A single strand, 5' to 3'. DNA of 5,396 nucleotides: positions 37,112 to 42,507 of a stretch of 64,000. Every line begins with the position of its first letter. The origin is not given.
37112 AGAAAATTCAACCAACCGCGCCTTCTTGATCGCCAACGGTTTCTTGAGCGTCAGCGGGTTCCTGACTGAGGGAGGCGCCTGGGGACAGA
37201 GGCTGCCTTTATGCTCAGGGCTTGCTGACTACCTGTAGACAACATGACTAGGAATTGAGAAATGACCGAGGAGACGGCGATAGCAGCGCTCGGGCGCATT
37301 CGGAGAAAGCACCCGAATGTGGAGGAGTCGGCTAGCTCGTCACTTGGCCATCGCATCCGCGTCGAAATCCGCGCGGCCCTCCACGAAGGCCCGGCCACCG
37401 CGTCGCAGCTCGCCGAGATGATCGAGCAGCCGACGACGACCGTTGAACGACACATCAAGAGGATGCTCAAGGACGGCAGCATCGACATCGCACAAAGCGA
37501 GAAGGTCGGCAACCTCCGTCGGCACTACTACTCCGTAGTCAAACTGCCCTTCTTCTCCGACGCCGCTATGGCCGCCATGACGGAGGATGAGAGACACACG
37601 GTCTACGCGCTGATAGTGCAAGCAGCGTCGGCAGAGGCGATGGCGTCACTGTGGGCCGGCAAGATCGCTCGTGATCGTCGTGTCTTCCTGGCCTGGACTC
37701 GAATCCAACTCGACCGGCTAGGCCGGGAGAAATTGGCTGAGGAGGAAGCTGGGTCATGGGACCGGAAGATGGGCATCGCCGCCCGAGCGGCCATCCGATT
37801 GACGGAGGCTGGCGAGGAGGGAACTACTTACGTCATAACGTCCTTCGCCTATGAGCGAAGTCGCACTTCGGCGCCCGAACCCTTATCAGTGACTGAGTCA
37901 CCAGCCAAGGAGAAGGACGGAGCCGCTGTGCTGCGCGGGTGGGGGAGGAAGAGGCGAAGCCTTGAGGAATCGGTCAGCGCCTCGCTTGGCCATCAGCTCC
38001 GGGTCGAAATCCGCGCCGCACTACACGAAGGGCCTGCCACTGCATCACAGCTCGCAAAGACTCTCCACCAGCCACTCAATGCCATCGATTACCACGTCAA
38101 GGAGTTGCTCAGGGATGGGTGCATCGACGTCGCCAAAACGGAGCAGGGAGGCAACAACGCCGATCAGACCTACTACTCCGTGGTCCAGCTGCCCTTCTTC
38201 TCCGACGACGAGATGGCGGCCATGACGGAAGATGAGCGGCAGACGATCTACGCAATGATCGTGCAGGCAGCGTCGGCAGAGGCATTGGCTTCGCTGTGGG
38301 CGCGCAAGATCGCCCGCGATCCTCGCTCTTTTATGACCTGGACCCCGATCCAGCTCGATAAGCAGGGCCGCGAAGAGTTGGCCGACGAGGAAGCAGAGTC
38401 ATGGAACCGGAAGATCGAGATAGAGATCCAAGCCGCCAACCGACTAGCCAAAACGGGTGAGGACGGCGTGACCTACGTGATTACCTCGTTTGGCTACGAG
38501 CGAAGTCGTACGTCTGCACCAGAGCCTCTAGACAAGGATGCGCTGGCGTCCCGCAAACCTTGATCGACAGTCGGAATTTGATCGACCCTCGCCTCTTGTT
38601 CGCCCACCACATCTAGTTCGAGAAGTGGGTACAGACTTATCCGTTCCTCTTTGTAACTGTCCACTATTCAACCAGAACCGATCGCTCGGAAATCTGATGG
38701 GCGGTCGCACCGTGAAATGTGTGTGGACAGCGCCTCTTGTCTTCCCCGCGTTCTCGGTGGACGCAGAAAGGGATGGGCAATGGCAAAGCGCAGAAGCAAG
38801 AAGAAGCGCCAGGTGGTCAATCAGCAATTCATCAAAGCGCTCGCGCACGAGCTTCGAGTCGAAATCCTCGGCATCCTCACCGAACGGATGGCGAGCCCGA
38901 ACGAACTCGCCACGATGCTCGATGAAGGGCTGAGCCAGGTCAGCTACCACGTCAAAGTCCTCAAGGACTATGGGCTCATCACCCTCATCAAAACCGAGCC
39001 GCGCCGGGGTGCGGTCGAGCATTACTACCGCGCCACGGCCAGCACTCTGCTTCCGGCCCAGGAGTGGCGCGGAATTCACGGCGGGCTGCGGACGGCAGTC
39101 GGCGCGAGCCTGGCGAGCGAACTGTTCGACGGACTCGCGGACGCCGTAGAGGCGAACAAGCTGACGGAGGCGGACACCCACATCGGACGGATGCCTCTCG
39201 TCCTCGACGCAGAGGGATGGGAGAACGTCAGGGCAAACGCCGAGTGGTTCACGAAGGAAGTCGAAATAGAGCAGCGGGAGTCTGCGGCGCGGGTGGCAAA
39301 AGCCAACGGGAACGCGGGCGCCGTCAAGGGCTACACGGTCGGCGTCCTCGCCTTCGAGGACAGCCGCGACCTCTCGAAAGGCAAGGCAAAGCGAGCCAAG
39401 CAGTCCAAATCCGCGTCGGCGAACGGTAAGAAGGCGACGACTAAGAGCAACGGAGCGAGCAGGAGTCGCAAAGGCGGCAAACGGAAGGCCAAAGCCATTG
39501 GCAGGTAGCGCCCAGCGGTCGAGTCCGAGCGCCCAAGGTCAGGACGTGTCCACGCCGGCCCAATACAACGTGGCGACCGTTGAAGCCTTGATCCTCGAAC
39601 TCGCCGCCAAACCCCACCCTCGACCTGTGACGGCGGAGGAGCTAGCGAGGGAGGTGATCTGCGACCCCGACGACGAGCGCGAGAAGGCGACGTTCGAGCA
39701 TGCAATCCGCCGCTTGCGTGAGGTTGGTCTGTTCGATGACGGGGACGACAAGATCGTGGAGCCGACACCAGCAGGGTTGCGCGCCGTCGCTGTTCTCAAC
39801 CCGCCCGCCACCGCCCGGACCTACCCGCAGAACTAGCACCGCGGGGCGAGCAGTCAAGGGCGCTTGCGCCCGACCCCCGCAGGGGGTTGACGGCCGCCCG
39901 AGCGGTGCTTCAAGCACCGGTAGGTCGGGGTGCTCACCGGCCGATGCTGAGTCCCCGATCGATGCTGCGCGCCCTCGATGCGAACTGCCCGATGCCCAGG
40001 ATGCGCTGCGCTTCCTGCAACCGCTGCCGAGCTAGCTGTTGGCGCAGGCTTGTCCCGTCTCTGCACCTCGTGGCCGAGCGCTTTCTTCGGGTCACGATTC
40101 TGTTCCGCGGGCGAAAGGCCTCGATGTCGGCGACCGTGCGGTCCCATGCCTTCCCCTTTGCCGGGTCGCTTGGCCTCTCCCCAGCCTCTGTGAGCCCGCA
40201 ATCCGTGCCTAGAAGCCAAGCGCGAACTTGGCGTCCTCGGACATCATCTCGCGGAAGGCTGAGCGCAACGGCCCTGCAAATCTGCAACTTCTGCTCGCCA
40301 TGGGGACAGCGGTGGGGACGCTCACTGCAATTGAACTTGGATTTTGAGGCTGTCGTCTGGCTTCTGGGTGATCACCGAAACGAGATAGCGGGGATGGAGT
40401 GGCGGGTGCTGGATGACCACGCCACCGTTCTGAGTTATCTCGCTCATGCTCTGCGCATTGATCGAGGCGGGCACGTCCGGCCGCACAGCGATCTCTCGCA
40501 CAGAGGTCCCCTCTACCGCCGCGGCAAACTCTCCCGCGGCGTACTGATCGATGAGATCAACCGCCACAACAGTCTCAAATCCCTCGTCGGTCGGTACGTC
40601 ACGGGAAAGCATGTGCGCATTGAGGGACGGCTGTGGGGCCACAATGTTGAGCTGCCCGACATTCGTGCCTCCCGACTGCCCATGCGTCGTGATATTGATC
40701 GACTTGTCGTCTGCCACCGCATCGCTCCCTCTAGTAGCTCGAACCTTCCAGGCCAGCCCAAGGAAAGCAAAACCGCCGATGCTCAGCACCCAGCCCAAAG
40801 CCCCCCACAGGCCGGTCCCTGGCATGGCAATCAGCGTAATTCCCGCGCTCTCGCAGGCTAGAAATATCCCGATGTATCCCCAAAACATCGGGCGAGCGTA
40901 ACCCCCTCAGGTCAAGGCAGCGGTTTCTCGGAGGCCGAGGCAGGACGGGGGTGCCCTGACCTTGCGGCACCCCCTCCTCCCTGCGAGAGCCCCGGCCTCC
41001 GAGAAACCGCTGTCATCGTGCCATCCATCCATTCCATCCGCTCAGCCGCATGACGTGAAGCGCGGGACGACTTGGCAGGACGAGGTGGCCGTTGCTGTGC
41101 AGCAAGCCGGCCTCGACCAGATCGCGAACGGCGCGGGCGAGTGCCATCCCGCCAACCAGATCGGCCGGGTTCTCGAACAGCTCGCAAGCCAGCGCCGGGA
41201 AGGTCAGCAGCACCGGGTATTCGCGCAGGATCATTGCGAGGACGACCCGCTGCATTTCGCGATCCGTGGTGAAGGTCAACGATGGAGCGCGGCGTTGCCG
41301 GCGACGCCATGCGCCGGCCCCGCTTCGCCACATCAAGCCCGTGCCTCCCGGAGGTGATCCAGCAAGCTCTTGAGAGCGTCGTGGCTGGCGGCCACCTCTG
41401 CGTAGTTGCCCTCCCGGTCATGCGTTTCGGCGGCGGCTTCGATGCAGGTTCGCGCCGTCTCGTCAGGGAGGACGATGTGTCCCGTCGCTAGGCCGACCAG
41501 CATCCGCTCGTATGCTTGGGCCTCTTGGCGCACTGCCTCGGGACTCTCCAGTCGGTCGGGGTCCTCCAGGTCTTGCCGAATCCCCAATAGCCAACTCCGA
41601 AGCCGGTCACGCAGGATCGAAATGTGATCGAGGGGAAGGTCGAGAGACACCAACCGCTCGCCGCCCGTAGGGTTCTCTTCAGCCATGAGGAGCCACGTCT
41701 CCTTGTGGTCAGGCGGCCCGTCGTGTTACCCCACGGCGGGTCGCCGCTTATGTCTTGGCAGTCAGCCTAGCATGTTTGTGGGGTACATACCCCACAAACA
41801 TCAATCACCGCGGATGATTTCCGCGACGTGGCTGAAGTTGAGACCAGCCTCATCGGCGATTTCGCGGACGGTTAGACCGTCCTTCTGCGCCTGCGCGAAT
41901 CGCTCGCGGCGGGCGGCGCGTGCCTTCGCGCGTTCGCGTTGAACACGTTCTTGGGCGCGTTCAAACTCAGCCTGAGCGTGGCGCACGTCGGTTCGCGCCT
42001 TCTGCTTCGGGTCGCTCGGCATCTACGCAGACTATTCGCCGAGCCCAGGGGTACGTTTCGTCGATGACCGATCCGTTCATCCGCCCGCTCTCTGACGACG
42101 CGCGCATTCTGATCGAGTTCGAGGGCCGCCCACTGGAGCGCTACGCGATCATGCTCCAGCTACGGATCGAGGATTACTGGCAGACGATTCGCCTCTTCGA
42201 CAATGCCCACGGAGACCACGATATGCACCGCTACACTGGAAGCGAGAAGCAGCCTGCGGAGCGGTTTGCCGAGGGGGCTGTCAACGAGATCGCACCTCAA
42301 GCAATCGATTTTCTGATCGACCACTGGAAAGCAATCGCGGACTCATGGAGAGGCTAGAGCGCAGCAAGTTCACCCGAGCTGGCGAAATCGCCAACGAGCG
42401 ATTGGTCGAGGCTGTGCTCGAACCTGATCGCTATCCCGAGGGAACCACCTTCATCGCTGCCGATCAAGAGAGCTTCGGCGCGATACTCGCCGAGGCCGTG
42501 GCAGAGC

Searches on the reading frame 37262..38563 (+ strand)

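Call 55: search_protein_families(library=pfam, proteins=[window:37262-38563:+], max_evalue=0.01)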
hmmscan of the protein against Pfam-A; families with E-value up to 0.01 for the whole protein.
window:37262-38563:+ (433 aa): 14 families
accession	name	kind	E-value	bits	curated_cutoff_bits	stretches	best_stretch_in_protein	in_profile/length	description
PF12840.13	HTH_20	-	1.7e-14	54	27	2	242-286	1-46/51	Helix-turn-helix domain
PF01022.26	HTH_5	-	6.9e-10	39.1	22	1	32-72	3-43/47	Bacterial regulatory protein, arsR family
PF13412.12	HTH_24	-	3.1e-08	33.5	21.9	1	42-72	15-45/48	Winged helix-turn-helix DNA-binding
PF24270.1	HTH_Cmi2_C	-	7.1e-08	33.2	27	1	11-74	55-118/125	Cmi2, C-terminal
PF01978.25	TrmB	-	1e-07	32.2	25.6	1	40-93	18-65/68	Sugar-specific transcriptional regulator TrmB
PF12802.13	MarR_2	-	6.3e-07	29.9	27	0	40-80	14-56/61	MarR family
PF21476.4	PF0610-like_N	-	2.2e-06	28.3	33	0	33-66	3-36/50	PF0610-like, N-terminal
PF25213.1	HVO_A0261_N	-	2.8e-05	24.4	35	1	29-72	9-52/86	HVO_A0261 N-terminal domain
PF13936.12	HTH_38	-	9.8e-05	22.5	27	0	33-67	10-43/44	Helix-turn-helix domain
PF01047.28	MarR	-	0.00034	20.9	24.6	0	41-75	14-48/59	MarR family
PF25212.1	HVO_A0114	-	0.00042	20.5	27.6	0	36-81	28-73/84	HVO_A0114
PF21984.2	DnaD_N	-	0.0061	17.2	27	0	46-95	37-86/101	DnaD N-terminal domain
PF02082.26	Rrf2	-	0.0062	17.1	30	0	29-75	8-54/132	Iron-dependent Transcriptional regulator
PF08279.18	HTH_11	-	0.0065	16.8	25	0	41-76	12-46/55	HTH domain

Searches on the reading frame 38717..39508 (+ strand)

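Call 55: search_protein_families(library=pfam, proteins=[window:38717-39508:+], max_evalue=0.01)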
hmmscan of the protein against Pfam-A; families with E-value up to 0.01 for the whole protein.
window:38717-39508:+ (263 aa): 3 families
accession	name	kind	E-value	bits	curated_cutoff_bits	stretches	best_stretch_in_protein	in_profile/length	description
PF12840.13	HTH_20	-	1.2e-08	35.2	27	1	42-90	1-50/51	Helix-turn-helix domain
PF01022.26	HTH_5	-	0.00011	22.4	22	1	45-88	2-45/47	Bacterial regulatory protein, arsR family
PF25212.1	HVO_A0114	-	0.00054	20.1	27.6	1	45-94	22-72/84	HVO_A0114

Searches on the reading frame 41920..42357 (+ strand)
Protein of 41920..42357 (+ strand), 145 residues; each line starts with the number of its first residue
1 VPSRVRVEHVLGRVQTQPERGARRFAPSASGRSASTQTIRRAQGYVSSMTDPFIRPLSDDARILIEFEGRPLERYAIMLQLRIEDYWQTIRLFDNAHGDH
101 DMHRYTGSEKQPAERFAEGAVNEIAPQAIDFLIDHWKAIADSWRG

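Call 54: search_protein_families(library=pfam, proteins=[window:41920-42357:+], max_evalue=0.01)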
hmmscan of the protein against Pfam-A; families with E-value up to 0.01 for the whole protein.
window:41920-42357:+ (145 aa): 1 family
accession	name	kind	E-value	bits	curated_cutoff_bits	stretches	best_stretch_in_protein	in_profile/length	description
PF24839.1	DUF7718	-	8.7e-06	26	25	1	53-138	6-93/104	Domain of unknown function (DUF7718)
